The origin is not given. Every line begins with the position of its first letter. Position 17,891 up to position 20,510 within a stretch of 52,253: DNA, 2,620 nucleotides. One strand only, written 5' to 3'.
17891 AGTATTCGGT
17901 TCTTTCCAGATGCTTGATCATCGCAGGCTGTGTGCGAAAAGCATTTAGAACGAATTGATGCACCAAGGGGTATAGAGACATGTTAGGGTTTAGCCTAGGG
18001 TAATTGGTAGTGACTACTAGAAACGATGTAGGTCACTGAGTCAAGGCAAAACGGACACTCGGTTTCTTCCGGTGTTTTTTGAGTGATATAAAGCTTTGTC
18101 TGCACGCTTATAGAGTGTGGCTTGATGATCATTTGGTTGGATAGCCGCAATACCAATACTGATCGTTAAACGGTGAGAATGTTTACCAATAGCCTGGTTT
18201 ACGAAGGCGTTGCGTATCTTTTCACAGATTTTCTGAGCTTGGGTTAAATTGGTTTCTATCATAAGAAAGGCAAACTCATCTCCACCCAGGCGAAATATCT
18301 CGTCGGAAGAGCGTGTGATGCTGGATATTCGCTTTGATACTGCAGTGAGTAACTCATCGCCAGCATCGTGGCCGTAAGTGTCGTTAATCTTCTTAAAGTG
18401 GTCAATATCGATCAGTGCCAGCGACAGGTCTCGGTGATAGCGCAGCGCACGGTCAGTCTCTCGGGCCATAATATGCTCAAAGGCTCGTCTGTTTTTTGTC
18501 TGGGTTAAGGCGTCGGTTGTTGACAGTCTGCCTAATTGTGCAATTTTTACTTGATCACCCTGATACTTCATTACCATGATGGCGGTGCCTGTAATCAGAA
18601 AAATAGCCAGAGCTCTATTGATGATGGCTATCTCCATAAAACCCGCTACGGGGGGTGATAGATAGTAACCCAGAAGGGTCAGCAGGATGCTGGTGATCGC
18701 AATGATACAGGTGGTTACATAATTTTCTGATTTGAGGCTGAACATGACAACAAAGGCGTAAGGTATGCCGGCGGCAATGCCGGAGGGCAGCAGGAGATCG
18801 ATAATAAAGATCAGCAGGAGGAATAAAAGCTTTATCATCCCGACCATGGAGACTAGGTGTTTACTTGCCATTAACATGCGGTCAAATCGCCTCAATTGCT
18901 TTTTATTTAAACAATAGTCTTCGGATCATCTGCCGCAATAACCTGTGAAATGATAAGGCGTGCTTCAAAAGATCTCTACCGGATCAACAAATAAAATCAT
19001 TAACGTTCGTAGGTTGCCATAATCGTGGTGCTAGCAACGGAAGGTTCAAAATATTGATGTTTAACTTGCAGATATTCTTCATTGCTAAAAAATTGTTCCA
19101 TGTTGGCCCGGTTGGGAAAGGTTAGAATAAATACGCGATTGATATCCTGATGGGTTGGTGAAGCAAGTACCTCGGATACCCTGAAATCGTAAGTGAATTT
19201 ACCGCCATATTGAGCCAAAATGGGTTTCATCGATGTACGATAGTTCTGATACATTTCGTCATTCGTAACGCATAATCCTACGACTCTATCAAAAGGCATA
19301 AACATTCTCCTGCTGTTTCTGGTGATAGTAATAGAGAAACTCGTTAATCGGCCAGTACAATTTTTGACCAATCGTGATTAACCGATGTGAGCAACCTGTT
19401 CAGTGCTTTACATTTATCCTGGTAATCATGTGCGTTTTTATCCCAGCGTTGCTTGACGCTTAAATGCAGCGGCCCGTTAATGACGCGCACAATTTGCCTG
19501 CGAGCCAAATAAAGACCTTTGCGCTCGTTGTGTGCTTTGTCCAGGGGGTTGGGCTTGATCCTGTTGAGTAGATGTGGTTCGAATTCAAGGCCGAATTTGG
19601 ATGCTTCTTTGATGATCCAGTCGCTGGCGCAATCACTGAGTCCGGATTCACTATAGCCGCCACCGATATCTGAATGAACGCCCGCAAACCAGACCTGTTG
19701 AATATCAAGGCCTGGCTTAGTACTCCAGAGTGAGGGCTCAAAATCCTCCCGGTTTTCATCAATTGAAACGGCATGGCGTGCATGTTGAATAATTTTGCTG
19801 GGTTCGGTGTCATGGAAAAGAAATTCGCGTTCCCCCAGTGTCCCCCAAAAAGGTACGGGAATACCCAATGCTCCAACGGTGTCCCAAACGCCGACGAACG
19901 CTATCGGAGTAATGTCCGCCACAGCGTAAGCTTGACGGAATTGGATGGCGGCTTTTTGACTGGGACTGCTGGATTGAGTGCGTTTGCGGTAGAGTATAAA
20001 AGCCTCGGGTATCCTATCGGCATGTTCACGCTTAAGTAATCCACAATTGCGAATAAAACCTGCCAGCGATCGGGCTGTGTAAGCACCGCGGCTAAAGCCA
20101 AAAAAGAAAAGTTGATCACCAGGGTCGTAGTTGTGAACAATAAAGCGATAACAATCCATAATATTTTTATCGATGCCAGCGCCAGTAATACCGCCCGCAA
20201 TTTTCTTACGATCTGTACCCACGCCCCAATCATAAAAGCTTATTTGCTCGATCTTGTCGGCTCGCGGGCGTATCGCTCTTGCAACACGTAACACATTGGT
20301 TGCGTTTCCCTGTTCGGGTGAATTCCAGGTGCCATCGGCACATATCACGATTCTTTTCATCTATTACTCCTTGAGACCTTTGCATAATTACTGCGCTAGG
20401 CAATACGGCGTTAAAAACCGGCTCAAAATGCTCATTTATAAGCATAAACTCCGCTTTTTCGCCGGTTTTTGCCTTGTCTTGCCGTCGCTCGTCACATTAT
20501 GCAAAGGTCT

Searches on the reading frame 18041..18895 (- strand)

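Call 3: search_protein_families(library=pfam, proteins=[window:18041-18895:-], max_evalue=0.01)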
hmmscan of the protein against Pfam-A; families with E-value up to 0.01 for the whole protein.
window:18041-18895:- (284 aa): 3 families
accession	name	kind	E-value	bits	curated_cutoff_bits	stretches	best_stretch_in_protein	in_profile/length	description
PF00990.26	GGDEF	-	5.2e-45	153.5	23.8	1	126-279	2-161/161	Diguanylate cyclase, GGDEF domain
PF22335.1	Cas10-Cmr2_palm2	-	6.3e-06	26.8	27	1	198-280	44-132/133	Cas10/Cmr2, second palm domain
PF24898.2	GGDEF_GdpP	-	0.00069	20.3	30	1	162-283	1-119/126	Cyclic-di-AMP phosphodiesterase GdpP-like, GGDEF domain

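Call 4: search_protein_families(library=ncbifam, proteins=[window:18041-18895:-], max_evalue=0.01)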
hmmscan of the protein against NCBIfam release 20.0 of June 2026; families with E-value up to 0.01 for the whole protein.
window:18041-18895:- (284 aa): 23 families
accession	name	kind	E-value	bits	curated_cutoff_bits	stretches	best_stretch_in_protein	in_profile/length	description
TIGR00254.1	GGDEF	domain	5.7e-48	162.8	37.4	1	123-282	3-166/168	diguanylate cyclase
NF007380.0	PRK09894.1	equivalog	7.4e-47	160.1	256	1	109-282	113-286/296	diguanylate cyclase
NF038266.1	diguan_SiaD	equivalog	1.8e-46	158.6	290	1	119-280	88-252/252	biofilm regulation diguanylate cyclase SiaD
NF007135.0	PRK09581.1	equivalog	4.7e-44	151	474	1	118-281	285-453/457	PleD family two-component system response regulator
NF041606.1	dguan_cyc_DgcA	equivalog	1.1e-41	143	370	1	118-282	171-338/340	diguanylate cyclase DgcA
NF007423.1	PRK09966.1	equivalog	1.1e-40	139.7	325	1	118-273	232-390/390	diguanylate cyclase DgcN/YfiN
NF051473.1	DigCycDgcsShew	equivalog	4.2e-40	138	400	1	117-281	127-289/291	diguanylate cyclase DgcS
NF007298.0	PRK09776.1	equivalog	7.7e-39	133.3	1135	1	119-282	678-844/1111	diguanylate cyclase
NF007599.0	PRK10245.1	equivalog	4.3e-38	130.7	402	1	95-282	177-369/371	diguanylate cyclase AdrA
NF047654.1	DiguCycDgcRLepto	equivalog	1.6e-35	122.5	500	1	120-280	128-293/295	diguanylate cyclase DgcR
NF047872.1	GGDEF_GdpS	equivalog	3.7e-33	115.2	400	1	20-282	82-349/355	GGDEF domain-containing protein GdpS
NF040885.1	diguan_DgcJ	equivalog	1.7e-31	109.6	500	1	95-278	311-491/493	diguanylate cyclase DgcJ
NF045675.1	PhdiestaseDibA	equivalog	9e-30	103.6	980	1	120-279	198-360/623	phosphodiesterase DibA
NF011955.1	PRK15426.1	equivalog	1.2e-27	96.4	408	1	127-281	400-559/564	cellulose biosynthesis regulator diguanylate cyclase DgcQ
NF007474.0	PRK10060.1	equivalog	2.6e-25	88.7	782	1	120-282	232-394/663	cyclic di-GMP phosphodiesterase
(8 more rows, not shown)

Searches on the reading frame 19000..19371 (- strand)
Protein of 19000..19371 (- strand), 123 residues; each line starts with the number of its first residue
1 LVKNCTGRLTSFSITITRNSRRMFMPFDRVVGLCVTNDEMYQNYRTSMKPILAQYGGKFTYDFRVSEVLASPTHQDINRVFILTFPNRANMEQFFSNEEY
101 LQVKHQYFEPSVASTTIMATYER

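Call 3: search_protein_families(library=pfam, proteins=[window:19000-19371:-], max_evalue=0.01)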
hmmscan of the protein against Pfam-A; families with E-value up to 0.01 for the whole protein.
window:19000-19371:- (123 aa): 1 family
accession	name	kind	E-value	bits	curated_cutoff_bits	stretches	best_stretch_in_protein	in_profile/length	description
PF07045.17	DUF1330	-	1.6e-08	35.2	23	1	33-116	8-89/94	Domain of unknown function (DUF1330)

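Call 4: search_protein_families(library=ncbifam, proteins=[window:19000-19371:-], max_evalue=0.01)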
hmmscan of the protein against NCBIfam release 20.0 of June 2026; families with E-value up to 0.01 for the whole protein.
window:19000-19371:- (123 aa): 0 families

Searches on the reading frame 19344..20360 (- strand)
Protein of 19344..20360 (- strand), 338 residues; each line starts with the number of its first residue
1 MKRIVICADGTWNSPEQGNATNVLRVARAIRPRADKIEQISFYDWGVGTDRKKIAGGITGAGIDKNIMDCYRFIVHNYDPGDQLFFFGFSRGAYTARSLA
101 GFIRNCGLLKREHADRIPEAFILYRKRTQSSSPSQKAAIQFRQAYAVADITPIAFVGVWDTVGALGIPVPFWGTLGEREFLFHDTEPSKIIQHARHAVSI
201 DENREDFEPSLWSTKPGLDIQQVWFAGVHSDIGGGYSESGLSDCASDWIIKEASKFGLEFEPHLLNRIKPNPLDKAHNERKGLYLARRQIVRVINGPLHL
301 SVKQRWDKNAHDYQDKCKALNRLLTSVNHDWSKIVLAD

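Call 3: search_protein_families(library=pfam, proteins=[window:19344-20360:-], max_evalue=0.01)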
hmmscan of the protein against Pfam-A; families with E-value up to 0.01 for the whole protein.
window:19344-20360:- (338 aa): 1 family
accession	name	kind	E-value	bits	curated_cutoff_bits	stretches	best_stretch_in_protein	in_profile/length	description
PF09994.14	T6SS_Tle1-like_cat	-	6.3e-84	282.1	27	1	2-252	1-287/287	T6SS, Phospholipase effector Tle1-like, catalytic domain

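Call 4: search_protein_families(library=ncbifam, proteins=[window:19344-20360:-], max_evalue=0.01)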
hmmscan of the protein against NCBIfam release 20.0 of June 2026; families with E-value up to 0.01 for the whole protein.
window:19344-20360:- (338 aa): 0 families

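Call 83: search_protein_families(library=padloc, proteins=[window:19344-20360:-], max_evalue=0.01)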
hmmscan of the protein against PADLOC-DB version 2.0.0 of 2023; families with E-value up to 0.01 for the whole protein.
window:19344-20360:- (338 aa): 0 families
